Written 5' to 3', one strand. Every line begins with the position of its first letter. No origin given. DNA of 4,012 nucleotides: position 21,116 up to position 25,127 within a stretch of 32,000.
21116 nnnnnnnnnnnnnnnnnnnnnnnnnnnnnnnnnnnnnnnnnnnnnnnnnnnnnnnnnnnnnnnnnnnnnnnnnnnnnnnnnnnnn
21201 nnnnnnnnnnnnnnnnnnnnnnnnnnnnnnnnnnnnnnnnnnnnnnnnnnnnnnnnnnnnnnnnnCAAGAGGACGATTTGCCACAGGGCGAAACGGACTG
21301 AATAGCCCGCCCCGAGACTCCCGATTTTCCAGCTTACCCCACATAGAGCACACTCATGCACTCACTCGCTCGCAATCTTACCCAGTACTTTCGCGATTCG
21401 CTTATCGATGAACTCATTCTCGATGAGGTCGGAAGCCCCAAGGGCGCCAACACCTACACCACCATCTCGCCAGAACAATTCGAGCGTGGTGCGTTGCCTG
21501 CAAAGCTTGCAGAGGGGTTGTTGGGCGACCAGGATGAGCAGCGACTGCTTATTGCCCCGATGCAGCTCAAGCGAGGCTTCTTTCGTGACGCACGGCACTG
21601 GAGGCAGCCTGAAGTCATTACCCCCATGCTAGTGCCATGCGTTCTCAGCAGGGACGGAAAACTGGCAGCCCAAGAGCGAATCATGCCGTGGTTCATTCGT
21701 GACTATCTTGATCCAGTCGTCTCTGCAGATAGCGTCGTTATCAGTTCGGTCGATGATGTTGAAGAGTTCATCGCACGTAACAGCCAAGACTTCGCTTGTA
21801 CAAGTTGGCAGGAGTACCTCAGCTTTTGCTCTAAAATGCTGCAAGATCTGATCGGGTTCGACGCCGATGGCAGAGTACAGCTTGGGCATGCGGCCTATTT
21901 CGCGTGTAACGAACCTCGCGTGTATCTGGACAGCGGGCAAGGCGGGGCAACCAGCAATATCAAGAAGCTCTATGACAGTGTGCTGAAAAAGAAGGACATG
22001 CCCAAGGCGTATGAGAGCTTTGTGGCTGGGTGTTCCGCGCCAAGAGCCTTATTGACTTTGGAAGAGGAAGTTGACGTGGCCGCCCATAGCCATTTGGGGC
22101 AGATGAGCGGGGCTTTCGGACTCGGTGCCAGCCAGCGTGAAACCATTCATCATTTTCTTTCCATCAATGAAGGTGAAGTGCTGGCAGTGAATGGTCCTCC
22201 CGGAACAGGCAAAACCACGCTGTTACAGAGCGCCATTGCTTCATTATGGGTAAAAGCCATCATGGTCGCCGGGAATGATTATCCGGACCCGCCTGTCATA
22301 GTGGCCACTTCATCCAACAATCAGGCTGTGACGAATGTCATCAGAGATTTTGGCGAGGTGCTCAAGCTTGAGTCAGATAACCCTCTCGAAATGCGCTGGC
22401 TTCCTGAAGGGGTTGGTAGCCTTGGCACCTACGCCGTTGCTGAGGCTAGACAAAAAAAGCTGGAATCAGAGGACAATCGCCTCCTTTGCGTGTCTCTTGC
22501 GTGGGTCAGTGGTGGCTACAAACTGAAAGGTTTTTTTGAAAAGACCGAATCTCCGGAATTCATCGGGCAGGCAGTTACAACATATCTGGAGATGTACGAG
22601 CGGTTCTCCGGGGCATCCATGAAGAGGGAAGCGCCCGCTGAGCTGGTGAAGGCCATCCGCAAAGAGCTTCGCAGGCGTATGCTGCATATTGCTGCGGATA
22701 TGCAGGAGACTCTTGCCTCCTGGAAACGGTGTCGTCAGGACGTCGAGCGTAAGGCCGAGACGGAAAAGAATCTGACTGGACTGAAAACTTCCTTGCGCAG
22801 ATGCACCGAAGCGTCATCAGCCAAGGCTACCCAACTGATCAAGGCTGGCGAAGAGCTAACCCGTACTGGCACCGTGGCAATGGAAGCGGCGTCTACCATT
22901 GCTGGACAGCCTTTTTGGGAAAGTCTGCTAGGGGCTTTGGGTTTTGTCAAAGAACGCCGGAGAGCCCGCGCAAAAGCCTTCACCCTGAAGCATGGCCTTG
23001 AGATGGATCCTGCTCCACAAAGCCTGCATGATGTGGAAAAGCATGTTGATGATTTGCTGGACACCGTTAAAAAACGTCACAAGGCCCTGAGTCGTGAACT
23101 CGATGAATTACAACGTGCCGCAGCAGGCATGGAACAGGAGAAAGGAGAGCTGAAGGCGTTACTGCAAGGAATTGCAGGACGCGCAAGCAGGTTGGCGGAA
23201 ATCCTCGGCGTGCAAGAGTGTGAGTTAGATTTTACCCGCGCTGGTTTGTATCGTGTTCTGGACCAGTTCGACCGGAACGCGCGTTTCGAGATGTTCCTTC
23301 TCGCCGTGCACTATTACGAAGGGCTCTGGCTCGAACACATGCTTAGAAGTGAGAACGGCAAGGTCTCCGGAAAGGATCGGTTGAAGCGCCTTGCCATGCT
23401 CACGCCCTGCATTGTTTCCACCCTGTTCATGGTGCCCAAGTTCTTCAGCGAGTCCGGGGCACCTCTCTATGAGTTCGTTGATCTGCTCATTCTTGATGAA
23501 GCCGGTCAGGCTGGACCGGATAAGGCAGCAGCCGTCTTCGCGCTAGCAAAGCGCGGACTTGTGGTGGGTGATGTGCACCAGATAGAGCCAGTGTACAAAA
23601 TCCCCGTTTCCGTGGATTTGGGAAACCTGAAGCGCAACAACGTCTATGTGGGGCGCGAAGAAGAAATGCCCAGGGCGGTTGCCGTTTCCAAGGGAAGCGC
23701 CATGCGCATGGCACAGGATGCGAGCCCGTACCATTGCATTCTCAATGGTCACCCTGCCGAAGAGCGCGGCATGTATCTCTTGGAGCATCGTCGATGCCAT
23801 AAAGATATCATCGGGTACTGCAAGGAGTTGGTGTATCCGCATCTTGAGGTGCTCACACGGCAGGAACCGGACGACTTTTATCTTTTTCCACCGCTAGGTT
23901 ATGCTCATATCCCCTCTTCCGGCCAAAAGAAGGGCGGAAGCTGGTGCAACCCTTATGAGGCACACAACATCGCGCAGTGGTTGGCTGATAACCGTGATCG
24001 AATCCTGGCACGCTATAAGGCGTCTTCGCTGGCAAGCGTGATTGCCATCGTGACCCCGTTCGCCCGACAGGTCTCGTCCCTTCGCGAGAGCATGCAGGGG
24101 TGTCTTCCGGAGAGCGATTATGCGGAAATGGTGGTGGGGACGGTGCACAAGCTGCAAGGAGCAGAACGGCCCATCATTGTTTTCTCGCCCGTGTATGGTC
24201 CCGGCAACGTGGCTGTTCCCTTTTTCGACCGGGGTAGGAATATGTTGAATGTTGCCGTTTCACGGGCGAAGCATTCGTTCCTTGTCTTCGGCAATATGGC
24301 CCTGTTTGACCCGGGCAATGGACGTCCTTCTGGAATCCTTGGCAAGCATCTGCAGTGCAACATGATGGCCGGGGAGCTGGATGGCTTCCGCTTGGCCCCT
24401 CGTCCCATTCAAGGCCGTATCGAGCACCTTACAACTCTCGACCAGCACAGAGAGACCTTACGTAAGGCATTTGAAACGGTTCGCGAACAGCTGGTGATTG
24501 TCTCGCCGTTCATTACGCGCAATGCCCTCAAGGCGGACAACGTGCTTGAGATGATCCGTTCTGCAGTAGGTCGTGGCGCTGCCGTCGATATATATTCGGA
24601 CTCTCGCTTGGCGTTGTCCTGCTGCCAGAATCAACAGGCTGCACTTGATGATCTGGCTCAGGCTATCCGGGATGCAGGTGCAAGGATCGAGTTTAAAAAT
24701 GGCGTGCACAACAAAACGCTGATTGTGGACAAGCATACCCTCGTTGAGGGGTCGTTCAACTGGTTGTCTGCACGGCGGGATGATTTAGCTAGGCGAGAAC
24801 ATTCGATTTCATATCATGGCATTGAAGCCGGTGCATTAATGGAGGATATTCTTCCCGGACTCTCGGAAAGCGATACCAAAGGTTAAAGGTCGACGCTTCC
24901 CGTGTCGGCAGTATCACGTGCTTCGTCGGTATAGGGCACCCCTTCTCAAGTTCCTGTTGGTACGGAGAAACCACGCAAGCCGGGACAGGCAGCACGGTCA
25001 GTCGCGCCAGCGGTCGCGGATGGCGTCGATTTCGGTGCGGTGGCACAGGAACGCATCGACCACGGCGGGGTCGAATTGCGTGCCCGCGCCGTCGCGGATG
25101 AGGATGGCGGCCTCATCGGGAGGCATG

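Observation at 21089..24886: Integrase-adjacent two-gene module: AbrB-type protein plus a 1176-aa Upf1-like helicase fused to a PLD-family nuclease (Mokosh-II-like candidate defence system with an undescribed partner)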

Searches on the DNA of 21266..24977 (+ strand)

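Call 57: search_dna_similar(query=window:21266-24977:+, collection=plasmids, mode=distant, max_rows=15)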
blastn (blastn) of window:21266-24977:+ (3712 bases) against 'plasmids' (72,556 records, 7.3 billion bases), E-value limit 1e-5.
Records with a match: 3; places in all: 3; records where one place covers at least 80% of the query: 2.
Best place of each record, by identity: >=99% 2; 60-80% 1.
By first word of the organism name: Nitratidesulfovibrio 2; Hymenobacter 1.
By predicted mobility (MOB-suite, as given by PLSDB): non-mobilizable 3.
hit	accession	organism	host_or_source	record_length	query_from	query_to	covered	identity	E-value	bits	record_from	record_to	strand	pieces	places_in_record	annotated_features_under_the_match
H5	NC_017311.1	Nitratidesulfovibrio vulgaris RCH1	-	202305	1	3712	100%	100.0%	0e+0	6695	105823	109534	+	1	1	AAA domain-containing protein | AbrB/MazE/SpoVT family DNA-binding domain-containing protein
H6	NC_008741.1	Nitratidesulfovibrio vulgaris DP4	-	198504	1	3712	100%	99.0%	0e+0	6524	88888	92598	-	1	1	AAA domain-containing protein | AbrB/MazE/SpoVT family DNA-binding domain-containing protein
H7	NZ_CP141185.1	Hymenobacter sp. GOD-10R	single cell,Crepidiastrum sonchifolium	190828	2869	3029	4%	70.4%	3e-8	70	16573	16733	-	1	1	AAA domain-containing protein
